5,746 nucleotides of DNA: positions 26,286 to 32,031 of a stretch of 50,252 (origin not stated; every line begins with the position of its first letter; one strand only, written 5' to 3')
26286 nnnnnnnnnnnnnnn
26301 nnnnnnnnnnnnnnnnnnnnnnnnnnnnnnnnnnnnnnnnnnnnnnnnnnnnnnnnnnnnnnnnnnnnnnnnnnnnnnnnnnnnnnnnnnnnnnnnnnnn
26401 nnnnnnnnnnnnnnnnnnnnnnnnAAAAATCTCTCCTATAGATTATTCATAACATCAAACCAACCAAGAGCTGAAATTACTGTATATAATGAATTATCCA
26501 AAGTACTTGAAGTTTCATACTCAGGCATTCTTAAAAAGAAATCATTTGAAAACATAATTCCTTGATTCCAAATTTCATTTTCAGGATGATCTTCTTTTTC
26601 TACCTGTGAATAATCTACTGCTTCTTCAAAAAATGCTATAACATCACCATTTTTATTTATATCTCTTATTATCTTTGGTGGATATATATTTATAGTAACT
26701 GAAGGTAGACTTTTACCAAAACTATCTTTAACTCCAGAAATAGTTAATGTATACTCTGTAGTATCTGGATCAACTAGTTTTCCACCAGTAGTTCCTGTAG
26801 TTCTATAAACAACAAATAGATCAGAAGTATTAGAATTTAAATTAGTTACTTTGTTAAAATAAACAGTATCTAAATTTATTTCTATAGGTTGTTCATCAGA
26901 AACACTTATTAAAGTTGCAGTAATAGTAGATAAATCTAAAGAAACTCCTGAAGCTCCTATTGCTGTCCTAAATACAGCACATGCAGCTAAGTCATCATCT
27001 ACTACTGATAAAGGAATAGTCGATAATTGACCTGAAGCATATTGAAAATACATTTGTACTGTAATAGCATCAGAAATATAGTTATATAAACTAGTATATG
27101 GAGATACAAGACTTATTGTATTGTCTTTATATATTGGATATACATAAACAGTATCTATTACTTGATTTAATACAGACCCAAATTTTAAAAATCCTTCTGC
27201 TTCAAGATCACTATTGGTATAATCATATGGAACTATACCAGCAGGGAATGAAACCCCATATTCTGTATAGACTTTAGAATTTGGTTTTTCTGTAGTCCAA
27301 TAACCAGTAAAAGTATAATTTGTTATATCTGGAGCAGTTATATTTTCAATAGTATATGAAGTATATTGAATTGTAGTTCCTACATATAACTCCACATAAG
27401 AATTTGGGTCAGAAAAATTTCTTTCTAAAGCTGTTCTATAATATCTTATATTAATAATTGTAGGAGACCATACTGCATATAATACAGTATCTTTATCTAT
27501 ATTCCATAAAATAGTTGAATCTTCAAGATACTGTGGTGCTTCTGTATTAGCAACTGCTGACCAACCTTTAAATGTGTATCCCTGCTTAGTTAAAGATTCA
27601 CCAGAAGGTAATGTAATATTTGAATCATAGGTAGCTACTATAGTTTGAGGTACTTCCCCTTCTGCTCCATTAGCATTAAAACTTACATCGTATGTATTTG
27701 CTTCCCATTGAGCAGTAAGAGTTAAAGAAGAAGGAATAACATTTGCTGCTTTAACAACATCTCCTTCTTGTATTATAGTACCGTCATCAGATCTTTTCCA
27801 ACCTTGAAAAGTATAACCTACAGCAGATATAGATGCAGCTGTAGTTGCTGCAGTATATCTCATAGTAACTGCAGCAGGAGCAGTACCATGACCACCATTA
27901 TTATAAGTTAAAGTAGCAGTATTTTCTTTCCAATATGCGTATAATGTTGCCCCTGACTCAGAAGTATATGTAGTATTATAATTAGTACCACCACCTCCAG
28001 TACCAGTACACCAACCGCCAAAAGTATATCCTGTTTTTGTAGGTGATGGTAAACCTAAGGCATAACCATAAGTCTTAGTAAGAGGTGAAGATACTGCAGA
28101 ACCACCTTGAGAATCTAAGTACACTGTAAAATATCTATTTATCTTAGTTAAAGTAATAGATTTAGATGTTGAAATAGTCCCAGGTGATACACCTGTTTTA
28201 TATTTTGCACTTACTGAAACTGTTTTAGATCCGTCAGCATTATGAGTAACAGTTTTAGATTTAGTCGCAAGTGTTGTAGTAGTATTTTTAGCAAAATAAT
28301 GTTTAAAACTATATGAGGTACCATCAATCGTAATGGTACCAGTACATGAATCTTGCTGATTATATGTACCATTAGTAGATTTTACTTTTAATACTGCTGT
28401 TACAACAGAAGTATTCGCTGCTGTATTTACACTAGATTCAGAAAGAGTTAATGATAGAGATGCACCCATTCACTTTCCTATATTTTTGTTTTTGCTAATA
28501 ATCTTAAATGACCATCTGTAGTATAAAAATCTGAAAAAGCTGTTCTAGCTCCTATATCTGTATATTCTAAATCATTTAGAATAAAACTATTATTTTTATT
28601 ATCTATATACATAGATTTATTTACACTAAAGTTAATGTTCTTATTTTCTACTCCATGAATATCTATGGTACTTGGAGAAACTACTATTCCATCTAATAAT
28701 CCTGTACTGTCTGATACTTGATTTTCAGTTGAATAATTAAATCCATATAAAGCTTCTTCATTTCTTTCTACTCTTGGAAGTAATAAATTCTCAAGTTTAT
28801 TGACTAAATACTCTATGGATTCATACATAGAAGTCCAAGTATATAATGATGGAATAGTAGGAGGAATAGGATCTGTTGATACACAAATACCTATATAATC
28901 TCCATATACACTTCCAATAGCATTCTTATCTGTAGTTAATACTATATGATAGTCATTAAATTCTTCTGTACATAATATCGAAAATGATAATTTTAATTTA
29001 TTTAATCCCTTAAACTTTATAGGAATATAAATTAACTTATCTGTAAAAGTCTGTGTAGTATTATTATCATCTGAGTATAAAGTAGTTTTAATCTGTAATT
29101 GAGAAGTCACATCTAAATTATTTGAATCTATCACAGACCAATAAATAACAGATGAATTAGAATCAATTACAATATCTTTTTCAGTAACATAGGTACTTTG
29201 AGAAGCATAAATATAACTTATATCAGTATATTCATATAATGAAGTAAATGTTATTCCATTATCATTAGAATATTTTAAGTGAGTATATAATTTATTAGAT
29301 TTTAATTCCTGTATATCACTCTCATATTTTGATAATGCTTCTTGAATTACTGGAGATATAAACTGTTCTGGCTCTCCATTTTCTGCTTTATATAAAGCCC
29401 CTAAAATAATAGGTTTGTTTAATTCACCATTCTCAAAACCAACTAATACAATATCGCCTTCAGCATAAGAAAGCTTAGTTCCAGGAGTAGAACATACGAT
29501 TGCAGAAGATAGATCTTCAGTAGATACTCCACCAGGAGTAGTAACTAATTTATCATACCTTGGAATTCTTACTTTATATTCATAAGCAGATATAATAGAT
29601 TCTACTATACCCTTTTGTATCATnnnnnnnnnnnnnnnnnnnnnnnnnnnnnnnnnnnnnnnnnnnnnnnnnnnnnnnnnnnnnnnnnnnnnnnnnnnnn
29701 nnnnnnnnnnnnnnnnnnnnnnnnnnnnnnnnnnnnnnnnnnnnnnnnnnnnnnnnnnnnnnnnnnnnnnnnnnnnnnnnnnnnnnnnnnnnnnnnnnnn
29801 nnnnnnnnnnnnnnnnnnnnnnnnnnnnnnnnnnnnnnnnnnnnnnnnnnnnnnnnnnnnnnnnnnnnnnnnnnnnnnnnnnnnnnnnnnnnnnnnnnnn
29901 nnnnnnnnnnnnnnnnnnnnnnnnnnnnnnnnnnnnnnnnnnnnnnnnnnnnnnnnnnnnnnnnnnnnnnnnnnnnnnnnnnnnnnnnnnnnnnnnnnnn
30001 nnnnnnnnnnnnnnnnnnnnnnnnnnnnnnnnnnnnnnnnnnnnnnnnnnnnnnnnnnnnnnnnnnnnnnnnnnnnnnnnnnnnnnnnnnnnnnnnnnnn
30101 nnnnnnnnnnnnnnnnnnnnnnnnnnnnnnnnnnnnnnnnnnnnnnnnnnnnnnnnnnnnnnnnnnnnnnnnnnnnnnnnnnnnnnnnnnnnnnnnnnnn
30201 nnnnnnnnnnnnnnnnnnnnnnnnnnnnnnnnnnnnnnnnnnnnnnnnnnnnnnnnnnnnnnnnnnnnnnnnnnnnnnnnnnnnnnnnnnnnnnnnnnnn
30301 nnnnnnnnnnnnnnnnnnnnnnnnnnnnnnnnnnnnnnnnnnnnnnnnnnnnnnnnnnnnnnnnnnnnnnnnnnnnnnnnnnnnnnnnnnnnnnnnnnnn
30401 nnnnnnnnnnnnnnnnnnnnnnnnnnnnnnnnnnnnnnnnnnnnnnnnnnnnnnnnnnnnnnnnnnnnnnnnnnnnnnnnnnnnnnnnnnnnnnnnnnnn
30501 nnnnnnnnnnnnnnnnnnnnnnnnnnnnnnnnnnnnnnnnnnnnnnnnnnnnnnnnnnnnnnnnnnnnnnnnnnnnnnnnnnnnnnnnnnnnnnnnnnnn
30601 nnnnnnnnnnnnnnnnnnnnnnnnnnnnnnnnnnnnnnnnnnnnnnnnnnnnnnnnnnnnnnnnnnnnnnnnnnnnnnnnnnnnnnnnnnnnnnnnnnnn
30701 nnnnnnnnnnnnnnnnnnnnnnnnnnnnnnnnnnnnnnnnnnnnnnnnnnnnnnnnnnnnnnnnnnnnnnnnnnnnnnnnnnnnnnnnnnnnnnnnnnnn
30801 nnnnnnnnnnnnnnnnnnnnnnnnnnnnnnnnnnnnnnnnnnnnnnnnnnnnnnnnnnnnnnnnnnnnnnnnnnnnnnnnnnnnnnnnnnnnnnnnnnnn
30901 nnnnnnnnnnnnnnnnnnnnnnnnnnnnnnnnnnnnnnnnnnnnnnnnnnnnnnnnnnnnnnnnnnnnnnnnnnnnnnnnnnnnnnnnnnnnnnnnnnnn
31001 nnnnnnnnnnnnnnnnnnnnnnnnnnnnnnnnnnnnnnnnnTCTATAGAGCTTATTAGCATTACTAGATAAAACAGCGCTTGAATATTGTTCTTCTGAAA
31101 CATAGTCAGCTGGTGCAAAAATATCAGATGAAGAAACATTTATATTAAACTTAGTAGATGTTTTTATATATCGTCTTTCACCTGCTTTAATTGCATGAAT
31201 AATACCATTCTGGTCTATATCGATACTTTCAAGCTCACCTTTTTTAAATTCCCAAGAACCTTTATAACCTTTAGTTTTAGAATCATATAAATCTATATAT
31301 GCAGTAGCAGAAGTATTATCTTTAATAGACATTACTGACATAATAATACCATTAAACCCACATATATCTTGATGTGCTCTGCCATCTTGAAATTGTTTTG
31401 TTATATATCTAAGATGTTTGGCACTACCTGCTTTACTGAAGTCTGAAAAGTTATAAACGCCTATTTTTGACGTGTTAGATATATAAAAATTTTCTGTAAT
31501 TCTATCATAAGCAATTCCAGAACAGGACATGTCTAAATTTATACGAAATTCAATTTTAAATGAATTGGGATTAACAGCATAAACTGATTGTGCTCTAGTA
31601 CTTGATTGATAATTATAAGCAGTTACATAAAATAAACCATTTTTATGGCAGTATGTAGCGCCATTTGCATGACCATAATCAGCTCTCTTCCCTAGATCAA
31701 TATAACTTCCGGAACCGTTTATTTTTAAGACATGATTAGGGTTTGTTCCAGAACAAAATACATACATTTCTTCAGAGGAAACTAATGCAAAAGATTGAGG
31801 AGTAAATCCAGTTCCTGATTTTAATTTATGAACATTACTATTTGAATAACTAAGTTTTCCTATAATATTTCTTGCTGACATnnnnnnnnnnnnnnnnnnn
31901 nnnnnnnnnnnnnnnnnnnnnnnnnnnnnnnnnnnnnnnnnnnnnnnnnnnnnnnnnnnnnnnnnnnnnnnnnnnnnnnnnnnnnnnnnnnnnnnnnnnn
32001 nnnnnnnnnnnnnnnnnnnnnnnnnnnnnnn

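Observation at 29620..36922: Three tandem, translationally coupled hub paralogues with different enzymatic heads: a possible heterotrimeric baseplate hub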

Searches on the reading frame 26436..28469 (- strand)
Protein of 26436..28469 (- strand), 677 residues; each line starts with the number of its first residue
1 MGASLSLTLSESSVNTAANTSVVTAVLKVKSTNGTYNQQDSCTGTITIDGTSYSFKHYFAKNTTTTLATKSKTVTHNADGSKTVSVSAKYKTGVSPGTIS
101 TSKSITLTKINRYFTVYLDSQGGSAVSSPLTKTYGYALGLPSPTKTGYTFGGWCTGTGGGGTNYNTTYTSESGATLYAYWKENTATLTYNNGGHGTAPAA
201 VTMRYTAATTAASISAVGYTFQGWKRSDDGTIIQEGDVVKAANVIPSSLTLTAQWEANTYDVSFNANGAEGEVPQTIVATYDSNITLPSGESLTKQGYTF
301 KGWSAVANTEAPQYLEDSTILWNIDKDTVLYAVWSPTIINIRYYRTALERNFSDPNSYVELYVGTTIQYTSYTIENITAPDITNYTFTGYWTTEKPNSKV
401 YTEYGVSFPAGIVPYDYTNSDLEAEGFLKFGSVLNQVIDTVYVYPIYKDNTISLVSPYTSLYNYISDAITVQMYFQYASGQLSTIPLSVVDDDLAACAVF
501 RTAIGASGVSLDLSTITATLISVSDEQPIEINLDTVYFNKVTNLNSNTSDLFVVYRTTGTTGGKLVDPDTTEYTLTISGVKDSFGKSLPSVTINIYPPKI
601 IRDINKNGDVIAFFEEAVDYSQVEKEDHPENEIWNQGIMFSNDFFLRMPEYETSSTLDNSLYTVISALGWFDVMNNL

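Call 8: search_protein_families(library=pfam, proteins=[window:26436-28469:-], max_evalue=0.01)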
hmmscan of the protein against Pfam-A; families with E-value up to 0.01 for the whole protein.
window:26436-28469:- (677 aa): 3 families
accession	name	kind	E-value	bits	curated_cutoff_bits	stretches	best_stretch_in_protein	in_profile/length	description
PF09479.16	Flg_new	-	1.9e-24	86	27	3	260-333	1-65/65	Listeria-Bacteroides repeat domain (List_Bact_rpt)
PF05895.17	DUF859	-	6.9e-16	58.4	28.8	1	2-119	11-133/626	Siphovirus protein of unknown function (DUF859)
PF18998.6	Flg_new_2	-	0.0028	18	23.6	1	186-258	2-72/73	Divergent InlB B-repeat domain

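Call 9: search_protein_families(library=phrogs, proteins=[window:26436-28469:-], max_evalue=0.001)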
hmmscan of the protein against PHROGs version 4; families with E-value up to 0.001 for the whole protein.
window:26436-28469:- (677 aa): 2 families
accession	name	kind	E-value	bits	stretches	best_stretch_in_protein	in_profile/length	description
phrog_372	-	tail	4.2e-23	83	1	3-117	13-135/743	tail protein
phrog_18627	-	tail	2.8e-10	41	1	2-162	11-131/317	tail protein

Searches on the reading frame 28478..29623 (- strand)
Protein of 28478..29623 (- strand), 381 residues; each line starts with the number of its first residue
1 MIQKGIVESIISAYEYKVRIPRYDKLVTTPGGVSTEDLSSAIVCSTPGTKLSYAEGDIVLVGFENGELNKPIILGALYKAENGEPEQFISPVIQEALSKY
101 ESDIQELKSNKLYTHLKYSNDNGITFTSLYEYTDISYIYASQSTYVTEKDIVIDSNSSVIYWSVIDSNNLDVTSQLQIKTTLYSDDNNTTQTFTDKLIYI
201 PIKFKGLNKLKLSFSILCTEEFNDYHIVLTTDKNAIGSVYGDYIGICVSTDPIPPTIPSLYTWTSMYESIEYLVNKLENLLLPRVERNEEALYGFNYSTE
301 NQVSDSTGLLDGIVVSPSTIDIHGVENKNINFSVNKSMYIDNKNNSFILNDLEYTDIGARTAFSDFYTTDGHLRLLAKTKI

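Call 8: search_protein_families(library=pfam, proteins=[window:28478-29623:-], max_evalue=0.01)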
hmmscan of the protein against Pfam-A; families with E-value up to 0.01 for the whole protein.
window:28478-29623:- (381 aa): 1 family
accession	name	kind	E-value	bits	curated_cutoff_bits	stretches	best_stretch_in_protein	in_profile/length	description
PF04717.18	Phage_base_V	-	0.00054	20.7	23.8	1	55-78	52-75/75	Type VI secretion system/phage-baseplate injector OB domain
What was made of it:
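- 28478..29623 (-): Central spike (381 aa) with an N-terminal gpV/gp5-type OB domain. Its start overlaps the stop of hub C (ATGA). It is a single gene in all loci and is longer in three-hub loci (366-1542 aa) than in most single-hub loci (124-281 aa). Pfam Phage_base_V, E 5e-4 (below the cutoff), call 8.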

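Call 9: search_protein_families(library=phrogs, proteins=[window:28478-29623:-], max_evalue=0.001)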
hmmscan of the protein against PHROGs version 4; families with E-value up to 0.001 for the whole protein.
window:28478-29623:- (381 aa): 0 families

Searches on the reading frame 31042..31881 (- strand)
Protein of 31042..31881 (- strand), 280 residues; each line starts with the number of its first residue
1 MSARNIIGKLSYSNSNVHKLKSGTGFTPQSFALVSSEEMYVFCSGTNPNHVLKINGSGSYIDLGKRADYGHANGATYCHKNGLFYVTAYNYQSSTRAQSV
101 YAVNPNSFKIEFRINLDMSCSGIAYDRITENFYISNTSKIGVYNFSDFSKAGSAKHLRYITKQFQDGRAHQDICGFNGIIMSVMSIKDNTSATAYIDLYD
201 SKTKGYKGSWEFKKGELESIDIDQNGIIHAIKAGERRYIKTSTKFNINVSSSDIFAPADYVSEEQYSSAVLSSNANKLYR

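Call 52: search_solved_structures(query=window:31042-31881:-, max_evalue=1)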
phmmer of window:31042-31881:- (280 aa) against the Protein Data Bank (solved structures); distinct sequences matched with E-value up to 1: 0.

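Call 63: find_homologous_proteins(query=window:31042-31881:-, max_evalue=0.001)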
Query window:31042-31881:-: 287 candidates shared short words with the query, none scored E <= 0.001.

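Call 70: predict_structure(alignment_id=A4)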
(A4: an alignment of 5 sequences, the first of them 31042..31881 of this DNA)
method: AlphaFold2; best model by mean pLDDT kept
length: 280 residues; sequences in the alignment: 5
mean_pLDDT: 77.6   pTM: 0.80
mean pLDDT of the five models: 77.6, 77.4, 77.1, 71.9, 60.2
residues with pLDDT >= 90: 98; 70-90: 114; 50-70: 32; < 50: 36
segments of 3 or more residues with pLDDT < 50: 247-280
pLDDT, mean of each block of 10 residues (from residue 1): 60 85 89 94 83 92 85 88 87 71 93 91 90 87 93 90 65 87 71 80 80 80 88 88 63 36 26 28
secondary structure, 60 per line:
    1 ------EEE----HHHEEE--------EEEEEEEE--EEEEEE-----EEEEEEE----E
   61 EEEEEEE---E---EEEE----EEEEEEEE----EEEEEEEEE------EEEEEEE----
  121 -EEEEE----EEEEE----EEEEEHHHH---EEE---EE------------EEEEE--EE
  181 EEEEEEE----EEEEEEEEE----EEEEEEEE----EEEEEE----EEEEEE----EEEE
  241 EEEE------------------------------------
elements in order: E7-9 E17-19 E28-35 E38-43 E49-55 E60-67 E75-78 E83-90 E95-103 E110-116 E122-126 E131-135 E140-144 H145-148 E152-154 E172-176 E179-187 E192-200 E205-212 E217-222 E227-232 E237-244
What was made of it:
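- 29620..31881 (-): Hub paralogue C (753 aa). The N-terminal beta-propeller is aa 3-245 (about 31147-31875). The junction motif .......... is at aa 278-287. The hub module is aa 356-741 (about 29659-30816), followed by a 12-aa C-terminal tail. AF2 model: pLDDT 77.6, pTM 0.80 (call 70).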

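Call 72: fold_search(model_id=the predicted structure, library=pdb)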
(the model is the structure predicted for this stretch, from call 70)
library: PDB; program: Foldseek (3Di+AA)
matches with E <= 10: 1362; with E <= 0.001: 866
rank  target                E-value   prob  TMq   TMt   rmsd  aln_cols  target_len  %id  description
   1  4zlr_B                1.4e-08  1.00  0.51  0.52   6.0       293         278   11  Structure of the Brat-NHL domain bound to consensus RNA motif (released 2015-11-11)
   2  4zlr_A                1.7e-08  1.00  0.52  0.52   6.0       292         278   11  Structure of the Brat-NHL domain bound to consensus RNA motif (released 2015-11-11)
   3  5ex7_A                2.1e-08  1.00  0.51  0.52   6.4       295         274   11  Crystal structure of Brat NHL domain in complex with an 8-nt hunchback mRNA (released 2015-12-09)
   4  6xg7                  2.1e-08  1.00  0.47  0.46   7.3       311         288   12  1.3 A Resolution Structure of the of the NHL Repeat Region of D. melanogaster Thin (released 2020-12-16)
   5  2iwa                  2.3e-08  1.00  0.55  0.61   6.3       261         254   12  Unbound glutaminyl cyclotransferase from Carica papaya. (released 2006-07-04)
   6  1q7f_A                2.7e-08  1.00  0.50  0.50   6.2       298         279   10  Brain Tumor NHL domain (released 2003-10-21)
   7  1q7f_B                3.2e-08  1.00  0.52  0.52   5.9       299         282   10  Brain Tumor NHL domain (released 2003-10-21)
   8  2faw_A                3.4e-08  1.00  0.61  0.68   4.3       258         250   12  crystal structure of papaya glutaminyl cyclase (released 2006-10-03)
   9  7qrw                  4.7e-08  1.00  0.50  0.51   6.3       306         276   12  Crystal structure of NHL domain of TRIM3 (released 2022-05-04)
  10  5f72_C                5.5e-08  1.00  0.50  0.50   8.0       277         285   11  De novo design and crystallographic validation of antibodies targeting a pre-selected epitope (released 2016-12-14)
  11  7nyq_B                5.8e-08  1.00  0.49  0.50   6.8       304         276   10  Crystal structure of the Mei-P26 NHL domain (released 2022-05-04)
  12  8gef_B                5.8e-08  1.00  0.50  0.44   6.9       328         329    8  CryoEM structure of beta-2-adrenergic receptor in complex with nucleotide-free Gs heterotrimer (#16 of 20) (released 2024-03-06)
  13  7dh6_D                8.0e-08  1.00  0.43  0.42   9.6       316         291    9  Crystal structure of PLRG1 (released 2020-12-02)
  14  3wn7_A                1.0e-07  1.00  0.48  0.47   8.5       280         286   10  Crystal Structure of Keap1 in Complex with the N-terminal region of the Nrf2 transcription factor (released 2013-12-25)
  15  7nyq_A                1.2e-07  1.00  0.51  0.52   6.4       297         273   10  Crystal structure of the Mei-P26 NHL domain (released 2022-05-04)
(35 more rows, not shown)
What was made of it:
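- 29620..31881 (-): Foldseek matches NHL, glutaminyl-cyclase and YjiK propellers at E about 1e-8 (call 72).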
